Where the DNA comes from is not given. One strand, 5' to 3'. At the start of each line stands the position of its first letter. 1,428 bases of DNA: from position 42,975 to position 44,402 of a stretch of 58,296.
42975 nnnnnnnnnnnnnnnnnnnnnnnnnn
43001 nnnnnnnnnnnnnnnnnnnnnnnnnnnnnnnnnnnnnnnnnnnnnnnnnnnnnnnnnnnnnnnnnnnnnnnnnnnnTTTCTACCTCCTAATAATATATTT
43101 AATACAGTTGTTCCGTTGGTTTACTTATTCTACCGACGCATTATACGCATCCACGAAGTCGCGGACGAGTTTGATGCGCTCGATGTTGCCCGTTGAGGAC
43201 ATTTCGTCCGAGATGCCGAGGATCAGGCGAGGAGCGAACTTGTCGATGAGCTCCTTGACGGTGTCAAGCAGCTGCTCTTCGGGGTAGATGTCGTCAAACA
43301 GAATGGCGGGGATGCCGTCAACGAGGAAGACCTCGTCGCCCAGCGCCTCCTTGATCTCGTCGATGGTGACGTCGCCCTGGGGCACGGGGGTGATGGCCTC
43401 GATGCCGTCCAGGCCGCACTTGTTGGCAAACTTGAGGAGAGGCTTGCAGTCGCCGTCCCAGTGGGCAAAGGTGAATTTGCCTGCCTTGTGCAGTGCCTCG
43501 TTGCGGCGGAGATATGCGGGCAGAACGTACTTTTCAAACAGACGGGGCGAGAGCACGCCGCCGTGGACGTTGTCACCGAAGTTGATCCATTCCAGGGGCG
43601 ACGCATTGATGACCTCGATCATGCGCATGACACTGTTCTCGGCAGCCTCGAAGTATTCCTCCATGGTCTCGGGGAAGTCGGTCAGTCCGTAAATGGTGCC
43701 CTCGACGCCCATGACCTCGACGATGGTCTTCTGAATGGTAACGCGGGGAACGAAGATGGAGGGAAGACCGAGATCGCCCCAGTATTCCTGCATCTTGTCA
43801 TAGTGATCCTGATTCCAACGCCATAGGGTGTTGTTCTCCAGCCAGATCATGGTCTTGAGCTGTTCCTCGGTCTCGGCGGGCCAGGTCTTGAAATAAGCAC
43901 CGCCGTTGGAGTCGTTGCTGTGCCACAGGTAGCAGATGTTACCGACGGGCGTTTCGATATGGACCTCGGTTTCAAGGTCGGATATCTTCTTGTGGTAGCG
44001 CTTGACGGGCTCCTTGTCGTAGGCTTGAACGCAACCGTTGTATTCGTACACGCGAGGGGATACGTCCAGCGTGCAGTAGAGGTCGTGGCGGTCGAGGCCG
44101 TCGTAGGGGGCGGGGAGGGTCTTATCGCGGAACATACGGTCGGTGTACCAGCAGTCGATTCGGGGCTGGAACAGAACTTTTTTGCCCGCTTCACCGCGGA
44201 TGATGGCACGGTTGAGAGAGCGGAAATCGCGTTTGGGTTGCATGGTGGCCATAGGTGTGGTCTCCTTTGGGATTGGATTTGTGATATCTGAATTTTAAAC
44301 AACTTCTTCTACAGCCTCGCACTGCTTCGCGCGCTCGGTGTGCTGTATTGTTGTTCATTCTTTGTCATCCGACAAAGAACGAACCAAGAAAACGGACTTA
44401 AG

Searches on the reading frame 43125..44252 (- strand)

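Call 72: search_protein_families(library=pfam, proteins=[window:43125-44252:-], max_evalue=0.00001)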
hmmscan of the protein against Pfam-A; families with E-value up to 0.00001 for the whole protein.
window:43125-44252:- (375 aa): 1 family
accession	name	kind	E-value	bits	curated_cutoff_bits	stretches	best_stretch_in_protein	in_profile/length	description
PF01208.23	URO-D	-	2.8e-08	33.6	23.9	1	192-370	171-346/346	Uroporphyrinogen decarboxylase (URO-D)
